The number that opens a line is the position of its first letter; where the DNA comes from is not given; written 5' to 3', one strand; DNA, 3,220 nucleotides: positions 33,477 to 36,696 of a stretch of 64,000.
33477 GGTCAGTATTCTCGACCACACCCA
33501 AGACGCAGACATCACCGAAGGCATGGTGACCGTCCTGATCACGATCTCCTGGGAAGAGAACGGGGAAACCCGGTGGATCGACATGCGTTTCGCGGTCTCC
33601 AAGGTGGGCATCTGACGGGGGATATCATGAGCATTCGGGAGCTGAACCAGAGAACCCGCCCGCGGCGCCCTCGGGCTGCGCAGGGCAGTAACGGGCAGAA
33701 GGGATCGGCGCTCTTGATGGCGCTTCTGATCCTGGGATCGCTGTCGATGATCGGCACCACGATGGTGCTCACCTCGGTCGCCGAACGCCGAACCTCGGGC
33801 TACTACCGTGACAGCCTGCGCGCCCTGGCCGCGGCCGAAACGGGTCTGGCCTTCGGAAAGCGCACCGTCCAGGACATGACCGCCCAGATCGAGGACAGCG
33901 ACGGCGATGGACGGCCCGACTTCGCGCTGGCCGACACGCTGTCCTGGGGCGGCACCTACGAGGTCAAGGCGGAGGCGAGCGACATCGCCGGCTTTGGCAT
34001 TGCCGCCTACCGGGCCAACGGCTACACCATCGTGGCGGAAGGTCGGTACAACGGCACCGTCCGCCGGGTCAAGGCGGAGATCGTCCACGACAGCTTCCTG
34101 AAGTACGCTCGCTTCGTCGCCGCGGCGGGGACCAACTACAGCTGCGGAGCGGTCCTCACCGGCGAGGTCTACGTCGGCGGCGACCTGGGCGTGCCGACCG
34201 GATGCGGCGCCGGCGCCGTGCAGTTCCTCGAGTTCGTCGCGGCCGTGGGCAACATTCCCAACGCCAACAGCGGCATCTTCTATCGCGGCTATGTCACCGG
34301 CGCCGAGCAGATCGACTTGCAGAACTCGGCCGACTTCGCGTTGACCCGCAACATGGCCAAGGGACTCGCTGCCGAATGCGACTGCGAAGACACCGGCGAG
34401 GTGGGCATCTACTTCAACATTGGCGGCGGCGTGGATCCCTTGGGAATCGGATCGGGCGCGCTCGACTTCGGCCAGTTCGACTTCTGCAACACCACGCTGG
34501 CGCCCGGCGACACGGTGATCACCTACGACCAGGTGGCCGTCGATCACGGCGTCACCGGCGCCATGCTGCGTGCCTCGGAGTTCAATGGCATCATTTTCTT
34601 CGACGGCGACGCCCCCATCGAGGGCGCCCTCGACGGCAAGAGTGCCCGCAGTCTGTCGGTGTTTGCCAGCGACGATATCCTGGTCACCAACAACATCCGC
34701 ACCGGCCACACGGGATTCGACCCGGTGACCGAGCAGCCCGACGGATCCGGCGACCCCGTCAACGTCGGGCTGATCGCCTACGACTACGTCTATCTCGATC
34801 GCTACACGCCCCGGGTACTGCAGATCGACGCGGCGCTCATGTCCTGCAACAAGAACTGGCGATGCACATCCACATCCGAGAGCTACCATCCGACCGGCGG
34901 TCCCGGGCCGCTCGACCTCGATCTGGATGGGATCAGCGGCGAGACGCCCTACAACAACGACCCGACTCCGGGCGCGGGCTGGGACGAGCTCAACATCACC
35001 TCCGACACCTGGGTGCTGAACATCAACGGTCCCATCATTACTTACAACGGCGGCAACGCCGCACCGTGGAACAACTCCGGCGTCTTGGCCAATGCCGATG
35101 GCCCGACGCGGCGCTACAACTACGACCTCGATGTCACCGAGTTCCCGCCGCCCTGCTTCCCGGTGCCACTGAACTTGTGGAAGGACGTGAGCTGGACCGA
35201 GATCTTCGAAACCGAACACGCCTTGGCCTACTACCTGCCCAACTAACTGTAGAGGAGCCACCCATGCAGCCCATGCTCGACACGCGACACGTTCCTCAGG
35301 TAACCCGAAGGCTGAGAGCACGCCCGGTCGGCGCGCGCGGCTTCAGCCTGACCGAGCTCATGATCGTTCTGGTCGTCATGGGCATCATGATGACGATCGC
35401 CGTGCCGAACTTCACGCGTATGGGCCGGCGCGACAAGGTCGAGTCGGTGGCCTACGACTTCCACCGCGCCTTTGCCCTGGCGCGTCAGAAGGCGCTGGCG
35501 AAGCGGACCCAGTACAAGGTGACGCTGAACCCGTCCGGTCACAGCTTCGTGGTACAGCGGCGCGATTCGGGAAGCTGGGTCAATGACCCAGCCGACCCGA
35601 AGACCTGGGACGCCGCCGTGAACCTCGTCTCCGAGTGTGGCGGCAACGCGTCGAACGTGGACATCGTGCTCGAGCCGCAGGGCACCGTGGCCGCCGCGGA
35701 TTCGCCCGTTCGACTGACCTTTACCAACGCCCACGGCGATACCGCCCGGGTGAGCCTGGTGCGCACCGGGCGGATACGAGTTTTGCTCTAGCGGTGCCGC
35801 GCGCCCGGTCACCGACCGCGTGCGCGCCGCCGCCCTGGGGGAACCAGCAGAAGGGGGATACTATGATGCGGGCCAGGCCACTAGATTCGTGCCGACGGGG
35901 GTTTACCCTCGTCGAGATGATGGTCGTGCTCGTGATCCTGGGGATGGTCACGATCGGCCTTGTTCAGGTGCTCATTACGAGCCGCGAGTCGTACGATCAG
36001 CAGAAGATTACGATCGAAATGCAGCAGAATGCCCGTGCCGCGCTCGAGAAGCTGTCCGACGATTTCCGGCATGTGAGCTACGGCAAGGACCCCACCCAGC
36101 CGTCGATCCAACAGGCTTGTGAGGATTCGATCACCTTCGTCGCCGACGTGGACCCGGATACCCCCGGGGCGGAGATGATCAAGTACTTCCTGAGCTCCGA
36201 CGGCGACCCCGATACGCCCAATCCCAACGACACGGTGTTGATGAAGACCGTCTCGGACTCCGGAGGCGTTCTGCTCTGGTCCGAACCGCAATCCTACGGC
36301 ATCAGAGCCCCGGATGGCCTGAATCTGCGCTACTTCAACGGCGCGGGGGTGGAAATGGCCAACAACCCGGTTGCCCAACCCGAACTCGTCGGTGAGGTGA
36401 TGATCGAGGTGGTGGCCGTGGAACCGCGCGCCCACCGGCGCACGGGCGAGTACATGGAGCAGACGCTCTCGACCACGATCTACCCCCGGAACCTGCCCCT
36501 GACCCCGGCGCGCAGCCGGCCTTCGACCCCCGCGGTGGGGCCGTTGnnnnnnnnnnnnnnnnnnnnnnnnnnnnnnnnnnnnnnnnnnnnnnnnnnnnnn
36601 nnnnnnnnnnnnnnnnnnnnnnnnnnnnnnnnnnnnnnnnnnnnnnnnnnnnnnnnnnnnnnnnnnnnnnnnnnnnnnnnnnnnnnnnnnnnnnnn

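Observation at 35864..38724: Giant PilW-like pseudopilin fused to FN3-like repeats and a C-terminal lectin-like jelly-roll: candidate type IV pilus tip adhesin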

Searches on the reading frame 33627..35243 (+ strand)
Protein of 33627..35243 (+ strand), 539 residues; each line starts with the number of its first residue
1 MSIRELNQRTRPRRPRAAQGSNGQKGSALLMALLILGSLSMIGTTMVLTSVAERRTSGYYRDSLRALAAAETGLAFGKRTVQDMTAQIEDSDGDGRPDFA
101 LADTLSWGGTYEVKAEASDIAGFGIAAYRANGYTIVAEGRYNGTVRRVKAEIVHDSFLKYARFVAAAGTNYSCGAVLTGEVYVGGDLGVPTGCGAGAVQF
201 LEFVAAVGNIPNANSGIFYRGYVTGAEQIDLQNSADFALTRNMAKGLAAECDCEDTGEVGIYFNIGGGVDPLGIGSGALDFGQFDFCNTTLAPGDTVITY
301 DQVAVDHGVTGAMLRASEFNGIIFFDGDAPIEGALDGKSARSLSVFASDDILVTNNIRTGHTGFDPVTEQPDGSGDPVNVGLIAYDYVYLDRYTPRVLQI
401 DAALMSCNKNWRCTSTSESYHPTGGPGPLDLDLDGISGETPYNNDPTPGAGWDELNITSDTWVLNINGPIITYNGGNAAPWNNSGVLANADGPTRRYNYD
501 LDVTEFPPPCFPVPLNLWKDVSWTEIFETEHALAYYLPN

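Call 5: search_protein_families(library=pfam, proteins=[window:33627-35243:+], max_evalue=0.1)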
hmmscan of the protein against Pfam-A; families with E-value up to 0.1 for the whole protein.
seq(539 aa): 1 family
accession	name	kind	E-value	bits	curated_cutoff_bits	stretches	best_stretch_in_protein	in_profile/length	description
PF14341.11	PilX_N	-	9.9e-09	35.5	25.5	1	25-75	1-51/51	PilX N-terminal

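Call 6: search_protein_families(library=ncbifam, proteins=[window:33627-35243:+], max_evalue=0.1)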
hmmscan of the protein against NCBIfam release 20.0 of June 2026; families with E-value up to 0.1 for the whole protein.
seq(539 aa): 1 family
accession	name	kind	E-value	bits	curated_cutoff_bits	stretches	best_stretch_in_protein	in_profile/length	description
NF037980.1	T2SS_GspK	equivalog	0.0039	16.8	130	1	24-84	1-61/307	type II secretion system minor pseudopilin GspK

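Call 80: search_solved_structures(query=window:33627-35243:+, max_evalue=1)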
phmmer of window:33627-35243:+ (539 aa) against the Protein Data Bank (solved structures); distinct sequences matched with E-value up to 1: 3.
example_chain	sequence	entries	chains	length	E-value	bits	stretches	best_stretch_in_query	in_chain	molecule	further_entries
6yx7_BBB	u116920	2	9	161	0.17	13.9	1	135-219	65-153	Allophycocyanin beta | BETA SUBUNIT OF CYANOBACTERIAL ALLOPHYCOCYANIN PROTEIN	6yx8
4f0u_B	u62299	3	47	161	0.19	13.7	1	135-219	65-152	Allophycocyanin, beta subunit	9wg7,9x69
7eyd_B8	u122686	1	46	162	0.29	13.1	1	135-218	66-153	Allophycocyanin subunit beta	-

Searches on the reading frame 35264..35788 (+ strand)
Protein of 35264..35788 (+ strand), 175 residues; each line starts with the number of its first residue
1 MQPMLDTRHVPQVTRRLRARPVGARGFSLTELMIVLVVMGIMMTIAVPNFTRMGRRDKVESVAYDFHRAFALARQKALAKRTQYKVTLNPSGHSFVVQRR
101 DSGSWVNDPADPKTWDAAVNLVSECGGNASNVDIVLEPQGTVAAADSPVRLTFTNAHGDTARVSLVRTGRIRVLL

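Call 5: search_protein_families(library=pfam, proteins=[window:35264-35788:+], max_evalue=0.1)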
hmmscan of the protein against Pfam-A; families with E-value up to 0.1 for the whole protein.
seq(175 aa): 2 families
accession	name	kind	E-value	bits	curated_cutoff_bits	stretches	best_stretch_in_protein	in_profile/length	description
PF07963.17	N_methyl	-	1.1e-05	25.2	21.2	1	24-46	4-26/27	Prokaryotic N-terminal methylation motif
PF12019.13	GspH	-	0.00012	23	21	1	65-169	4-108/108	Type II transport protein GspH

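Call 6: search_protein_families(library=ncbifam, proteins=[window:35264-35788:+], max_evalue=0.1)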
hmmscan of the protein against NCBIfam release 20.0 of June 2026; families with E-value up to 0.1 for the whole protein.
seq(175 aa): 12 families
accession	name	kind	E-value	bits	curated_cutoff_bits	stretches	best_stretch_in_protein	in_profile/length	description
TIGR01708.2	typeII_sec_gspH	equivalog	1.9e-14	54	80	1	25-110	2-84/169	type II secretion system minor pseudopilin GspH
NF041775.1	typeIV_PilA_Myxo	equivalog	2.3e-08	34.3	400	1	24-92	10-77/214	type IV pilin protein PilA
NF040982.1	ComGD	equivalog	3.4e-07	30.7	70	1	25-102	2-79/139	competence type IV pilus minor pilin ComGD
TIGR02532.1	IV_pilin_GFxxxE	domain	8.4e-07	28.6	16.3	1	25-47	2-24/24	prepilin-type N-terminal cleavage/methylation domain-containing protein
NF040999.1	pilin_ComGC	equivalog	3.9e-06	26.9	75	1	25-53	2-30/84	competence type IV pilus major pilin ComGC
TIGR01710.1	typeII_sec_gspG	equivalog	6.1e-06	26.3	88.85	1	25-65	1-41/134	type II secretion system major pseudopilin GspG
TIGR02596.1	TIGR02596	subfamily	1.7e-05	25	70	1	27-81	1-55/196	Verru_Chthon cassette protein D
NF007800.0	PRK10506.1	equivalog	0.0001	22.1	158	1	24-99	8-83/163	prepilin peptidase-dependent protein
NF041013.1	T4P_ComGE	equivalog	0.00011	22.2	49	1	25-60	4-39/83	competence type IV pilus minor pilin ComGE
NF007862.0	PRK10574.1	equivalog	0.00068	19.8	138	1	25-52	5-32/145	prepilin peptidase-dependent pilin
NF047827.1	T3SSXpsH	equivalog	0.0039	17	160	1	25-99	1-75/145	type II secretion system protein XpsH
TIGR03750.1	conj_TIGR03750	hypoth_equivalog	0.013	15.5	70.75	1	13-46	4-36/111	TIGR03750 family conjugal transfer protein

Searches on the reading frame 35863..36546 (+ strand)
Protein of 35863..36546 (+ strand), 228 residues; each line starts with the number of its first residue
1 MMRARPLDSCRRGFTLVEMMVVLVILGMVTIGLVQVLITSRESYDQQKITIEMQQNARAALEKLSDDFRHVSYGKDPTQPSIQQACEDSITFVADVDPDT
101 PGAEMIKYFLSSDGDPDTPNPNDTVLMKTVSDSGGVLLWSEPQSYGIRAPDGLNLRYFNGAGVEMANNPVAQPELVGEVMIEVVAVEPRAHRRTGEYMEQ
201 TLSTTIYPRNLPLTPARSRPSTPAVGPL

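Call 32: search_protein_families(library=pfam, alignment_id=A2, max_evalue=10)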
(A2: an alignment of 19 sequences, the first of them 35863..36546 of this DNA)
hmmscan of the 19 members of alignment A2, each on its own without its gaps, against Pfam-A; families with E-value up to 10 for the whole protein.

A. member 1, window:35863-36546:+ (228 aa): 4 families
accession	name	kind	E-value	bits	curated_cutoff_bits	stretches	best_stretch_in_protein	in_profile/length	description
PF07963.17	N_methyl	-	3.1e-09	36.5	21.2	1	10-33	3-26/27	Prokaryotic N-terminal methylation motif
PF09250.16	Prim-Pol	-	0.046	14.6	22.8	1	57-148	30-111/158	Bifunctional DNA primase/polymerase, N-terminal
PF06305.16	LapA_dom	-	0.16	12.4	28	1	14-63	12-61/64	Lipopolysaccharide assembly protein A domain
PF20456.3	DUF6709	-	0.26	10.7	27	1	14-69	183-238/339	Family of unknown function (DUF6709)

B. families by the number of members that match (of 19 scanned): 15 families
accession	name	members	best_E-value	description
PF07963.17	N_methyl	19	1.1e-09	Prokaryotic N-terminal methylation motif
PF09250.16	Prim-Pol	1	0.046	Bifunctional DNA primase/polymerase, N-terminal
PF12729.13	4HB_MCP_1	1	0.055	Four helix bundle sensory module for signal transduction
PF14341.11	PilX_N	1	0.056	PilX N-terminal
PF14314.12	Methyltrans_Mon_2nd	1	0.062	Virus-capping methyltransferase, MT domain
PF11773.13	ComGE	1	0.089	Competence system putative prepilin ComGE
PF25193.1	DPC1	1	0.1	Diatom pyrenoid component 1 motif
PF06305.16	LapA_dom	1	0.16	Lipopolysaccharide assembly protein A domain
PF11087.14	PRD1_DD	1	0.16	PRD1 phage membrane DNA delivery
PF12046.13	CCB1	1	0.18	Cofactor assembly of complex C subunit B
PF19330.4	DNER_C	1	0.19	Delta and Notch-like EGF-related receptor C-terminus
PF19428.4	Sema4F_C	1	0.2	Semaphorin 4F C-terminal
PF06875.16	PRF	1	0.21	Plethodontid receptivity factor PRF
PF11807.13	UstYa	1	0.25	Mycotoxin biosynthesis protein UstYa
PF20456.3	DUF6709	1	0.26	Family of unknown function (DUF6709)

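Call 33: search_solved_structures(query=A2, max_evalue=10)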
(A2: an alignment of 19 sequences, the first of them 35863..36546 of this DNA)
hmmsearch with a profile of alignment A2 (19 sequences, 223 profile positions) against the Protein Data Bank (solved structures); distinct sequences matched with E-value up to 10: 20.
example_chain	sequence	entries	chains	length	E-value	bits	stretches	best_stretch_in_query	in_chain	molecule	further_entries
9egp_A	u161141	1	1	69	0.00065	22.2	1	4-43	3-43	Geopilin domain 1 protein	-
7tgg_A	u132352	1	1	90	0.00086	21.8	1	4-60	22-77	Geopilin domain 1 protein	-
9laa_A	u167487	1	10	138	0.0026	20.2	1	4-29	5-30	Type IV pilin protein PilA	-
9lab_B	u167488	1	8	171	0.0038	19.7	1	7-30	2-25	MSHA major pilin subunit MshA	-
5wda_A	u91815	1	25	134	0.0039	19.6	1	12-50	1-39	General secretion pathway protein G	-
8pfb_G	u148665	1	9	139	0.046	16.1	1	12-54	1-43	Type IV pilin PilE1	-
6xxd_A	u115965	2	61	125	0.12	14.7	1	12-47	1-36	PilA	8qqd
8uhf_A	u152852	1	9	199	0.14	14.5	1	13-58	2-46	Toxin co-regulated pilin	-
2m7g_A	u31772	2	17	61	0.17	14.2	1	12-61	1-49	Geopilin domain 1 protein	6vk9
8tj2_C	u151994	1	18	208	0.53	12.7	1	12-44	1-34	Type IV major pilin protein PilA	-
5w6p_A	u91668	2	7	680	0.73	12.2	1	81-134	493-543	tailspike protein 2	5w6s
8qqj_J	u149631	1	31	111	1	11.7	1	12-45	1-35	Type IV narrow pilus major component PilA5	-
6w4q_A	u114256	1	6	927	1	11.7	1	81-134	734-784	Tail fiber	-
6xxe_A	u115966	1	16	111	1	11.7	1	12-45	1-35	Uncharacterized protein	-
5kua_A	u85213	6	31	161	1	11.7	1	12-32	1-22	pilin | Neisseria meningitidis PilE variant SB-GATDH | Neisseria meningitidis PilE, SB-DATDH variant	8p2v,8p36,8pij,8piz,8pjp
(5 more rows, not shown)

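Call 42: predict_structure(alignment_id=A2)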
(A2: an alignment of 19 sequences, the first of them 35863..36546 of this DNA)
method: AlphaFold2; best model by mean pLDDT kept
length: 228 residues; sequences in the alignment: 19
mean_pLDDT: 75.5   pTM: 0.63
mean pLDDT of the five models: 75.5, 75.4, 75.2, 74.3, 69.5
residues with pLDDT >= 90: 27; 70-90: 129; 50-70: 49; < 50: 23
segments of 3 or more residues with pLDDT < 50: 1-9, 212-218, 224-228
pLDDT, mean of each block of 10 residues (from residue 1): 47 72 92 89 88 89 81 57 68 61 74 83 88 82 88 81 72 73 88 85 77 48 47
secondary structure, 60 per line:
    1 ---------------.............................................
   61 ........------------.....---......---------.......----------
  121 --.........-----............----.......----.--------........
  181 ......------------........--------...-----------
elements in order: H16-68 E81-85 E89-94 E104-110 E123-131 E137-148 E153-159 E176-186 E199-206

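Call 87: search_protein_representatives(alignment_id=A2)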
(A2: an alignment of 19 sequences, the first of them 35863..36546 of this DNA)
Query: 19 sequences, 223 profile positions. Proteins with E-value up to 0.001 (for the whole library): 13075; up to 1e-10: 423; up to 1e-30: 12. The best 150 are listed.
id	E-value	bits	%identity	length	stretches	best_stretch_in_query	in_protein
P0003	1.4e-108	377.6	-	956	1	6-222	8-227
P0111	1.4e-107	374.3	-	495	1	8-222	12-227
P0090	1.7e-102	357.7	-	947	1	5-221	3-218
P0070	1.2e-98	345.1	-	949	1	4-221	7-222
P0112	9.5e-98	342.1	-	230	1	5-220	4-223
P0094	1.4e-93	328.5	-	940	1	5-219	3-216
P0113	4.9e-92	323.5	-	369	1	5-220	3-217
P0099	1.4e-89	315.4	-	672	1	7-219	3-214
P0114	2.9e-72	258.8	-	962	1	5-222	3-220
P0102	9.5e-63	227.7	-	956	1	9-222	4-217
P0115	8.7e-49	182.0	-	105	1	50-156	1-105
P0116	6.6e-35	136.7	-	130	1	6-93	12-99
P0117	9.2e-29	116.6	-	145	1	51-168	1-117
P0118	2.3e-27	112.0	-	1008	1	7-218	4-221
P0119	9.0e-25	103.5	-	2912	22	79-115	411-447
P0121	8.1e-23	97.1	-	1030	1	5-215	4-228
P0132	2.8e-18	82.3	-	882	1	8-167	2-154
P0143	3.2e-16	75.5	-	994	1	5-217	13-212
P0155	1.4e-15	73.4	-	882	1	5-210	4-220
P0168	5.6e-15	71.5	-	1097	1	6-101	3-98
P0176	1.0e-14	70.6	-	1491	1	7-219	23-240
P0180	1.5e-14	70.1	-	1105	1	4-218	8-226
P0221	1.7e-13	66.7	-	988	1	6-213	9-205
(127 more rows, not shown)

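Call 88: search_protein_families(library=pfam, proteins=[P0118, P0121, P0132, P0143, P0155, P0168, P0176, P0180, P0221], max_evalue=0.001)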
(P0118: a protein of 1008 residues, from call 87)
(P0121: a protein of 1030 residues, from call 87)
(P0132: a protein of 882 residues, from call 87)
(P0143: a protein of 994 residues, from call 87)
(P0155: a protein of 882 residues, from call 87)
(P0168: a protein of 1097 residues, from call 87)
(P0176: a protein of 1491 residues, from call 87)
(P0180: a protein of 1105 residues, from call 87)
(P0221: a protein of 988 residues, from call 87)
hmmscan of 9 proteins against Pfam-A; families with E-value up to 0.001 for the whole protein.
P0118 (1008 aa): 3 families
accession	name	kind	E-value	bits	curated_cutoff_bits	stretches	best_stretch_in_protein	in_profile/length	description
PF00041.27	fn3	-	2.8e-07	31.1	25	0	324-407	2-79/84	Fibronectin type III domain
PF07963.17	N_methyl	-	1.1e-06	28.3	21.2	1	4-29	2-27/27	Prokaryotic N-terminal methylation motif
PF11773.13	ComGE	-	2.4e-05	24.6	25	1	11-68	2-59/82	Competence system putative prepilin ComGE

P0121 (1030 aa): 4 families
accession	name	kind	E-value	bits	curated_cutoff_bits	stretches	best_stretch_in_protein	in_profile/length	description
PF13517.12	FG-GAP_3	-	2.7e-21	76.3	26.9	4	714-775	1-61/61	FG-GAP-like repeat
PF07963.17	N_methyl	-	1.1e-08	34.7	21.2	1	6-31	2-27/27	Prokaryotic N-terminal methylation motif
PF01839.29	FG-GAP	-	5.1e-08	33.1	22.1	0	760-791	5-33/37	FG-GAP repeat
PF02368.24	Big_2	-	7.1e-06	26.3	22.8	1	237-308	7-65/79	Bacterial Ig-like domain (group 2)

P0132 (882 aa): 6 families
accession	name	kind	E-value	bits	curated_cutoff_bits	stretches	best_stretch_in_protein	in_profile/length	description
PF09134.16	Invasin_D3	-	7.4e-25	87.8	33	3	417-500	3-84/98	Invasin, domain 3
PF13517.12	FG-GAP_3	-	1.3e-20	74.2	26.9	3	737-796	1-59/61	FG-GAP-like repeat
PF02369.22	Big_1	-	8e-16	58.4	34.9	2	422-500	5-82/93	Bacterial Ig-like domain (group 1)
PF07963.17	N_methyl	-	5.7e-06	26.1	21.2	1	2-26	3-27/27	Prokaryotic N-terminal methylation motif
PF00630.25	Filamin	-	2.1e-05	25.7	26.9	0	447-486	34-70/93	Filamin/ABP280 repeat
PF18565.7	Glyco_hydro2_C5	-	6.1e-05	23.3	32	0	327-389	7-66/103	Glycoside hydrolase family 2 C-terminal domain 5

P0143 (994 aa): 7 families
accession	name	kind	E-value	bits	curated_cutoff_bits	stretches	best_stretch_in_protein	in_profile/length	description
PF00041.27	fn3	-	4.1e-31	107.5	25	3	316-400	2-81/84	Fibronectin type III domain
PF16656.11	Pur_ac_phosph_N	-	1.5e-10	41.9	30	0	225-290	15-80/93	Purple acid Phosphatase, N-terminal domain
PF17957.7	Big_7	-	1.1e-06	29.6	24.1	1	610-676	1-67/70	Bacterial Ig domain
PF07963.17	N_methyl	-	6.6e-06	25.9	21.2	1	15-40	2-27/27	Prokaryotic N-terminal methylation motif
PF25059.1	FN3_DSCAM-DSCAML_C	-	0.00021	22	39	0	340-393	18-71/89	DSCAM/DSCAML C-terminal Fn3-like domain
PF10179.15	NDNF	-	0.00026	21.5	27.3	0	561-592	85-116/127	Neuron-derived neurotrophic factor, first Fn(III) domain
PF16323.11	DUF4959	-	0.00029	21.5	32.9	0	405-498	10-104/106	Domain of unknown function (DUF4959)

P0155 (882 aa): 7 families
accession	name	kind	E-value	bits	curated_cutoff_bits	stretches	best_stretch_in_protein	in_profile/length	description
PF13517.12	FG-GAP_3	-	2.7e-26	92.4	26.9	2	742-801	1-59/61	FG-GAP-like repeat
PF09134.16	Invasin_D3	-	4.6e-26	91.6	33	2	330-418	6-95/98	Invasin, domain 3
PF01839.29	FG-GAP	-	1.9e-12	47.2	22.1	1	736-755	3-22/37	FG-GAP repeat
PF02369.22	Big_1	-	2.1e-12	47.4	34.9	1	331-420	4-92/93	Bacterial Ig-like domain (group 1)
PF07963.17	N_methyl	-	1.4e-06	28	21.2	1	5-31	1-27/27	Prokaryotic N-terminal methylation motif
PF23743.1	Beta-prop_BBS7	-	7.6e-06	25.9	27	0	687-755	223-289/299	BBS7 beta-propeller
PF00630.25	Filamin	-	2.4e-05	25.5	26.9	0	347-410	24-83/93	Filamin/ABP280 repeat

P0168 (1097 aa): 1 family
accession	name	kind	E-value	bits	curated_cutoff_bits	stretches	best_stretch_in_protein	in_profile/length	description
PF07963.17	N_methyl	-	1.2e-06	28.2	21.2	1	5-29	3-27/27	Prokaryotic N-terminal methylation motif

P0176 (1491 aa): 3 families
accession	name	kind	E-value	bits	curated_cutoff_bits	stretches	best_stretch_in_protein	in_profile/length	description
PF00041.27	fn3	-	4.8e-09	36.8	25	1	237-328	1-80/84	Fibronectin type III domain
PF07963.17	N_methyl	-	4.2e-08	32.9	21.2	1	23-48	2-27/27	Prokaryotic N-terminal methylation motif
PF25523.1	Ig_RIMBP2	-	0.00016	22.1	27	0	236-276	3-50/105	RIMBP2-like, immunoglobulin-like domain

P0180 (1105 aa): 2 families
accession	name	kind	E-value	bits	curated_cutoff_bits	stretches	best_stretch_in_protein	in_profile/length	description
PF00041.27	fn3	-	6.4e-09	36.4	25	1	240-312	16-83/84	Fibronectin type III domain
PF07963.17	N_methyl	-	5.6e-06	26.1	21.2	1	13-36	4-27/27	Prokaryotic N-terminal methylation motif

P0221 (988 aa): 9 families
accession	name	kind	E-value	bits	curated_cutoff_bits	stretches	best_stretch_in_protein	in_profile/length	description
PF00041.27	fn3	-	1.9e-30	105.3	25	4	424-490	12-75/84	Fibronectin type III domain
PF17957.7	Big_7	-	3.6e-07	31.2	24.1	1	610-679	1-70/70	Bacterial Ig domain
PF16656.11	Pur_ac_phosph_N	-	5.9e-07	30.4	30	0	216-290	7-81/93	Purple acid Phosphatase, N-terminal domain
PF07963.17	N_methyl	-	2.9e-06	27.1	21.2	1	11-35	3-27/27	Prokaryotic N-terminal methylation motif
PF13750.12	Big_3_3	-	9.2e-06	25.8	27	0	371-403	116-148/157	Bacterial Ig-like domain (group 3)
PF19077.6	Big_13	-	3.6e-05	24.6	27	0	667-698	69-101/102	Bacterial Ig-like domain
PF25059.1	FN3_DSCAM-DSCAML_C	-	7.5e-05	23.4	39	0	341-394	20-73/89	DSCAM/DSCAML C-terminal Fn3-like domain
PF10179.15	NDNF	-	9.5e-05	22.9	27.3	0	266-296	85-115/127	Neuron-derived neurotrophic factor, first Fn(III) domain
PF16794.11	fn3_4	-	0.00032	21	27.1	0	471-494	76-99/103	Fibronectin-III type domain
